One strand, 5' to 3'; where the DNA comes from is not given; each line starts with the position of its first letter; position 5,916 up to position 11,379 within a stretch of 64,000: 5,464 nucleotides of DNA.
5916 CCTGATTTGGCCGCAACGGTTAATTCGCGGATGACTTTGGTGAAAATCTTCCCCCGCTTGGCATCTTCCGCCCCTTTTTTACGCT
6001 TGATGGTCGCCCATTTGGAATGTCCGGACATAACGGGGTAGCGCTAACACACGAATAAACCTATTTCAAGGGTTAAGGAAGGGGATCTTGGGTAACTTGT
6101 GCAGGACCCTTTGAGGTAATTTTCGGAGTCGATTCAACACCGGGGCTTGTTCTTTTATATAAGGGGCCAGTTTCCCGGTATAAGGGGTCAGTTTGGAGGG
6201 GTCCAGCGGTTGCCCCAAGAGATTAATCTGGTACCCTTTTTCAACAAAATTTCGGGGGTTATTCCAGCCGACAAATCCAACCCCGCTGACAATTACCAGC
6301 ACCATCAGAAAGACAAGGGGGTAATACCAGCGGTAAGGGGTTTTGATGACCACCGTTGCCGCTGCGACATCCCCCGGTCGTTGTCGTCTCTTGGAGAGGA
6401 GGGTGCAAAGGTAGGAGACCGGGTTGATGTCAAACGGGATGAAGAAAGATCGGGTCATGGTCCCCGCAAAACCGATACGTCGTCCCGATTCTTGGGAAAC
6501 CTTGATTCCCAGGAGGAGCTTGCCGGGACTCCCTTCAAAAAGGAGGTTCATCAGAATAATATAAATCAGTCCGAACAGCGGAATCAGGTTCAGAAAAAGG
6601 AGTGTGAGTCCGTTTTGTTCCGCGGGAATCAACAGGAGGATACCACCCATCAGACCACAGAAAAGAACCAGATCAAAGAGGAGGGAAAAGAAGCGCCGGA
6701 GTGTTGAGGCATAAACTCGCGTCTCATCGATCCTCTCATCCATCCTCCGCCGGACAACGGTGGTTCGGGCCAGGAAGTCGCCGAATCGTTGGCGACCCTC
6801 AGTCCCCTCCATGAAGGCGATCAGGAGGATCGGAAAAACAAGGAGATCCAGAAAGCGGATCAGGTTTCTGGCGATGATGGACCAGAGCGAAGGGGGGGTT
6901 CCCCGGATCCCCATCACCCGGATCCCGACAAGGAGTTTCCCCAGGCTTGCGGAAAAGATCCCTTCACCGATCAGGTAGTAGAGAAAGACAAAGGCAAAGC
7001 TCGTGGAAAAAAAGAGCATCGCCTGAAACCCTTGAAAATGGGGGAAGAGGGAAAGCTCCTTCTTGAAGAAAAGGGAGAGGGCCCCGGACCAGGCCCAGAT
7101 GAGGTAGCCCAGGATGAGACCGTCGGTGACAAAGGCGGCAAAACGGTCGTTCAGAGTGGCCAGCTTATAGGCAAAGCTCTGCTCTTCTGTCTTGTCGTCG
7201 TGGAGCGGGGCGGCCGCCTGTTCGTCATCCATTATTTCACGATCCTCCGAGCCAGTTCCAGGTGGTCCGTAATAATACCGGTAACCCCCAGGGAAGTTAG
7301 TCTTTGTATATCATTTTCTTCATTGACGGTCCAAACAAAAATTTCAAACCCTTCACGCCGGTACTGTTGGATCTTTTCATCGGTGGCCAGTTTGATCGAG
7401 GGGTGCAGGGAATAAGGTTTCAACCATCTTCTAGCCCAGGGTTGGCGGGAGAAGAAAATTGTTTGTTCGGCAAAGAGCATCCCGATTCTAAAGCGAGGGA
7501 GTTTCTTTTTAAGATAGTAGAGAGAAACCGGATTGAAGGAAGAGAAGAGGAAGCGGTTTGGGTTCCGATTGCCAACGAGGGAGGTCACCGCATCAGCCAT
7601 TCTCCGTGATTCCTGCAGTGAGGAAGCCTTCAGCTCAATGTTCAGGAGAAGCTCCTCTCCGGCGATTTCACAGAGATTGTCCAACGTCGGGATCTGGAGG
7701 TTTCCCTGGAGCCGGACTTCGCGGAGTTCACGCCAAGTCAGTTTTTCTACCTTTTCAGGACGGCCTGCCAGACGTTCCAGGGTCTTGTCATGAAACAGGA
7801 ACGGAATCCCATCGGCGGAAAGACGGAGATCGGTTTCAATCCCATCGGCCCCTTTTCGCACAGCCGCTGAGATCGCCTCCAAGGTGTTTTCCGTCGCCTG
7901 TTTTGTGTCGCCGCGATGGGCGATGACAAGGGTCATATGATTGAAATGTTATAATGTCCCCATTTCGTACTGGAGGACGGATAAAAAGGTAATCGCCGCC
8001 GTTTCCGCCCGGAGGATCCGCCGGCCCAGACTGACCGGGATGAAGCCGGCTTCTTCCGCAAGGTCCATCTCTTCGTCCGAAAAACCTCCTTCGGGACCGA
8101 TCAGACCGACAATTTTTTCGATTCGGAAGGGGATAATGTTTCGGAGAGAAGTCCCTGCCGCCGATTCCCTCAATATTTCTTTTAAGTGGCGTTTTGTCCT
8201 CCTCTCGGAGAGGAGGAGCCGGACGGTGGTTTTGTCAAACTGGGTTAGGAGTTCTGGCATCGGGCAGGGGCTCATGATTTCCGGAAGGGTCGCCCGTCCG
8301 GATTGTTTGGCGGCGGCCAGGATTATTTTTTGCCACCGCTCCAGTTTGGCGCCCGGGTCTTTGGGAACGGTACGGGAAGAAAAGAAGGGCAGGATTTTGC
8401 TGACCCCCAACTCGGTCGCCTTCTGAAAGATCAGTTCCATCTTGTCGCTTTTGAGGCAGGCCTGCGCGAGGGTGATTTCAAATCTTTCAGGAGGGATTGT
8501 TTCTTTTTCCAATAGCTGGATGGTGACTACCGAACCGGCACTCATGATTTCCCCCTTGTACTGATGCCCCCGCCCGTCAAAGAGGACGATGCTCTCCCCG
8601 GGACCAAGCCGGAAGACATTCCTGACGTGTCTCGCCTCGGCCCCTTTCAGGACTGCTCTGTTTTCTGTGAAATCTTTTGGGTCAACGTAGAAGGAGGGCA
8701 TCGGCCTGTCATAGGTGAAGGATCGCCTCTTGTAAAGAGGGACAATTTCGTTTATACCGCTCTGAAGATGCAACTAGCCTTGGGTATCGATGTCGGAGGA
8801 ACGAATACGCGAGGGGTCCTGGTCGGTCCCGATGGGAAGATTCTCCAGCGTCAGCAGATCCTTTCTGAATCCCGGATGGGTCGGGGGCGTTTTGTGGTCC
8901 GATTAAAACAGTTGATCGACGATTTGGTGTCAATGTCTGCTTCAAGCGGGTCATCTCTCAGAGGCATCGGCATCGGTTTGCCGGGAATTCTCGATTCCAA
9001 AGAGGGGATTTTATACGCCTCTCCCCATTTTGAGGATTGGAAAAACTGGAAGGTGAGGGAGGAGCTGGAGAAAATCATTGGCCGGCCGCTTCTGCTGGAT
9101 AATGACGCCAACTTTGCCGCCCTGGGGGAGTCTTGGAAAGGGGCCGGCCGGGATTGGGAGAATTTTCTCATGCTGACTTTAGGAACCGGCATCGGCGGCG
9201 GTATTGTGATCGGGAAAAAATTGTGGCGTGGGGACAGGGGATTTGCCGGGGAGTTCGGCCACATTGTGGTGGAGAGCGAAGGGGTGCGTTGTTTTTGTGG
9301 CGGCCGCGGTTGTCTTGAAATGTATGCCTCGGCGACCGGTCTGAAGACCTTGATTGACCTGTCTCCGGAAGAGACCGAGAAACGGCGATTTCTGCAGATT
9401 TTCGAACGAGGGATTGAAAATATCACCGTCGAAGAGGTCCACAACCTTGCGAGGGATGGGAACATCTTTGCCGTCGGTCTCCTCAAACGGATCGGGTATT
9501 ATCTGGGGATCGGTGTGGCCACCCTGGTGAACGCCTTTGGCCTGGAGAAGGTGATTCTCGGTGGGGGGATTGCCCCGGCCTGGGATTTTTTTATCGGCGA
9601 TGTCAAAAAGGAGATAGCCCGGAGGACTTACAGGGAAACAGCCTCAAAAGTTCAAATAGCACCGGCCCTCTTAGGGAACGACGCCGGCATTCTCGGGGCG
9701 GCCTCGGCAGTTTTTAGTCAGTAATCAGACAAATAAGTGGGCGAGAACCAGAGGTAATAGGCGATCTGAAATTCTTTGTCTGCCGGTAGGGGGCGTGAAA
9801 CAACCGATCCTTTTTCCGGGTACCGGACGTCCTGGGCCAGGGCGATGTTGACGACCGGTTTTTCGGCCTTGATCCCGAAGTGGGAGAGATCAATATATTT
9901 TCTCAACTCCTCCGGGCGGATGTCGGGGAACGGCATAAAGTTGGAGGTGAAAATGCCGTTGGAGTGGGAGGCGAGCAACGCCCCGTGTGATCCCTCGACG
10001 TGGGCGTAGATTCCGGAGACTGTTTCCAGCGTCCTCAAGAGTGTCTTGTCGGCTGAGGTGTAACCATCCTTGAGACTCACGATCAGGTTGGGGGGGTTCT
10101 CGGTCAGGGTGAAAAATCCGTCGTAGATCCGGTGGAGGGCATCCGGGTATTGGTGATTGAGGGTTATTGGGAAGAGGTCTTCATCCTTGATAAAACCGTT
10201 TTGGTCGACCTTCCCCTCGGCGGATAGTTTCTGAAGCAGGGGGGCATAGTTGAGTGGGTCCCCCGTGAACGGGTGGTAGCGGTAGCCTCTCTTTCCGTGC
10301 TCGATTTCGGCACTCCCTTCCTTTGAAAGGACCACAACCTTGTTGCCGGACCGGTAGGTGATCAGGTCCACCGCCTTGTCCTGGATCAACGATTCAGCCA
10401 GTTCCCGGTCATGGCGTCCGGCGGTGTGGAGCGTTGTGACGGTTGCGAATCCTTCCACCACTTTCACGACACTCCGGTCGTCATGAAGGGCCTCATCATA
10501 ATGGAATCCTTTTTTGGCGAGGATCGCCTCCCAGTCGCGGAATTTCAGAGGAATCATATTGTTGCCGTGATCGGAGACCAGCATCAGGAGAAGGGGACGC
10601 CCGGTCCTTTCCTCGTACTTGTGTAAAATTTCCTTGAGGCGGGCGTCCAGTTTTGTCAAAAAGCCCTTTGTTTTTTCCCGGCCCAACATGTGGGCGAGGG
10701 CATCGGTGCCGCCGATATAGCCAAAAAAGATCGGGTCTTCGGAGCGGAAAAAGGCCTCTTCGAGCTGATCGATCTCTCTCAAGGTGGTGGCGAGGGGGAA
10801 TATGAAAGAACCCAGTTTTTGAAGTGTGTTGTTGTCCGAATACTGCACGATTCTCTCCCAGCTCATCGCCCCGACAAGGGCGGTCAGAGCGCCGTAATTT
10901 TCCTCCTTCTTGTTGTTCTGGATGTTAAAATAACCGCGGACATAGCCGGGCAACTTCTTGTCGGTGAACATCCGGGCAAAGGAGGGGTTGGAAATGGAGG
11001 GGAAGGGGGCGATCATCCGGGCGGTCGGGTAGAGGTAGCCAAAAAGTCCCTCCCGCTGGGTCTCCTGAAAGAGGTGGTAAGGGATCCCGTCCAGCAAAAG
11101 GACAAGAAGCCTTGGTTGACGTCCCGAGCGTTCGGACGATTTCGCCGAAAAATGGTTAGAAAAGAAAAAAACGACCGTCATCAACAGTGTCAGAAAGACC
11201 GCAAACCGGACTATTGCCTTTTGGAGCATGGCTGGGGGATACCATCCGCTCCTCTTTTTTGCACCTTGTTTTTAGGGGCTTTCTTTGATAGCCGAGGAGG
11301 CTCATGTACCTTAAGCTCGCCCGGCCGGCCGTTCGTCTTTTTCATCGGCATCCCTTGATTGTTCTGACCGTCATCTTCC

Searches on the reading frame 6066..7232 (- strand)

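Call 15: search_protein_families(library=pfam, proteins=[window:6066-7232:-])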
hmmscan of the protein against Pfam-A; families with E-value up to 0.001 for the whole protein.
window:6066-7232:- (388 aa): 1 family
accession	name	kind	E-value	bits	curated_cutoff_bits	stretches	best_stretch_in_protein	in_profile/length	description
PF06271.18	RDD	-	2.6e-27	96.2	24.1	2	25-155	2-136/137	RDD family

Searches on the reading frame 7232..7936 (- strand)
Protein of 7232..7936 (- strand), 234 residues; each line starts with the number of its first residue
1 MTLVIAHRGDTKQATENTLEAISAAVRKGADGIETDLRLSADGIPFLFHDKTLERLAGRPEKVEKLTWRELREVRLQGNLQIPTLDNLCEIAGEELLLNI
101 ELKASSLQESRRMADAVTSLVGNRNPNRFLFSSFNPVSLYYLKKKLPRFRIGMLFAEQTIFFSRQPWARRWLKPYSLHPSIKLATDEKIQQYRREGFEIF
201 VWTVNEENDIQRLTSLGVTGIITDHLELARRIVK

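Call 15: search_protein_families(library=pfam, proteins=[window:7232-7936:-])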
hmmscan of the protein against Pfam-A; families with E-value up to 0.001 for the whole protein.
window:7232-7936:- (234 aa): 2 families
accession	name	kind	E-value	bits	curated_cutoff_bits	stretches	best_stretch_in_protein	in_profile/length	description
PF03009.23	GDPD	-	5.6e-46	158.1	23.6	1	7-227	1-243/244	Glycerophosphoryl diester phosphodiesterase family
PF13653.12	GDPD_2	-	1.1e-08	35.7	27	1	199-227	2-30/30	Glycerophosphoryl diester phosphodiesterase family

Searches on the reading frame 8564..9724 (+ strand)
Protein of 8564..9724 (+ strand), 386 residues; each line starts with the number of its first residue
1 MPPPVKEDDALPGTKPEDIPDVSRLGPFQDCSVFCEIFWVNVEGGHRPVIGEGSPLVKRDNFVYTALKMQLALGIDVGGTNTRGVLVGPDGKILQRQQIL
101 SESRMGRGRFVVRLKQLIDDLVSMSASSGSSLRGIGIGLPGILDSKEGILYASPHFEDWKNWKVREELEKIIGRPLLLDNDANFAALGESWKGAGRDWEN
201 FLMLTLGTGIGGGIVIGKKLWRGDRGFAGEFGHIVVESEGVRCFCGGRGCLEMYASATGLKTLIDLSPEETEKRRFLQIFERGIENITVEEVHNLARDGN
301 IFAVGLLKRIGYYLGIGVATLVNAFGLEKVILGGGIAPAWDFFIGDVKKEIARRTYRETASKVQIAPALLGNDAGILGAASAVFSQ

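Call 14: search_protein_families(library=pfam, proteins=[window:8564-9724:+])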
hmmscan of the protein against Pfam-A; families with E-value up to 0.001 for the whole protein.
window:8564-9724:+ (386 aa): 2 families
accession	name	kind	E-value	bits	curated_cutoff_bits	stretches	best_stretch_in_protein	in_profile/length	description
PF00480.26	ROK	-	2e-67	228.2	22.9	1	73-381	2-289/294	ROK family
PF01869.26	BcrAD_BadFG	-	1.7e-06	28.2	31.5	1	73-146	1-76/271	BadF/BadG/BcrA/BcrD ATPase family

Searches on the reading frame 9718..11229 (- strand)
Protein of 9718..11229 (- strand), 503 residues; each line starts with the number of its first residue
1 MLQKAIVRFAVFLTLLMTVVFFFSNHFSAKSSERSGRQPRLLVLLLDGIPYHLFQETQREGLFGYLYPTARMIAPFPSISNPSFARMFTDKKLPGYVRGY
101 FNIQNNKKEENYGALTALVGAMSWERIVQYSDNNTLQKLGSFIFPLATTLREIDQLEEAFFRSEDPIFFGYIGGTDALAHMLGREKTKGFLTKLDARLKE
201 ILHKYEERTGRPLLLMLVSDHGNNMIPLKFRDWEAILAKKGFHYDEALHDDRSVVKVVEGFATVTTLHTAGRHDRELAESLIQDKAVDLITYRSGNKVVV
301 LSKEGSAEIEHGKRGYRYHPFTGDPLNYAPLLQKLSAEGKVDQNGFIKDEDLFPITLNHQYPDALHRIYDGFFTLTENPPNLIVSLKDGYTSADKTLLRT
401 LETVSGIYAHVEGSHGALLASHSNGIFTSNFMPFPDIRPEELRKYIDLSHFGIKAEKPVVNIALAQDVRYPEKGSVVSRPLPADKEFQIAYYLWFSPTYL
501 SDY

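Call 14: search_protein_families(library=pfam, proteins=[window:9718-11229:-])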
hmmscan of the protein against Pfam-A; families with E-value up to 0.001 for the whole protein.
window:9718-11229:- (503 aa): 1 family
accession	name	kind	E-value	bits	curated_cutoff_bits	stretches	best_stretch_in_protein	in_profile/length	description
PF01663.27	Phosphodiest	-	2.5e-06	27.8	23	1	167-311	162-303/342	Type I phosphodiesterase / nucleotide pyrophosphatase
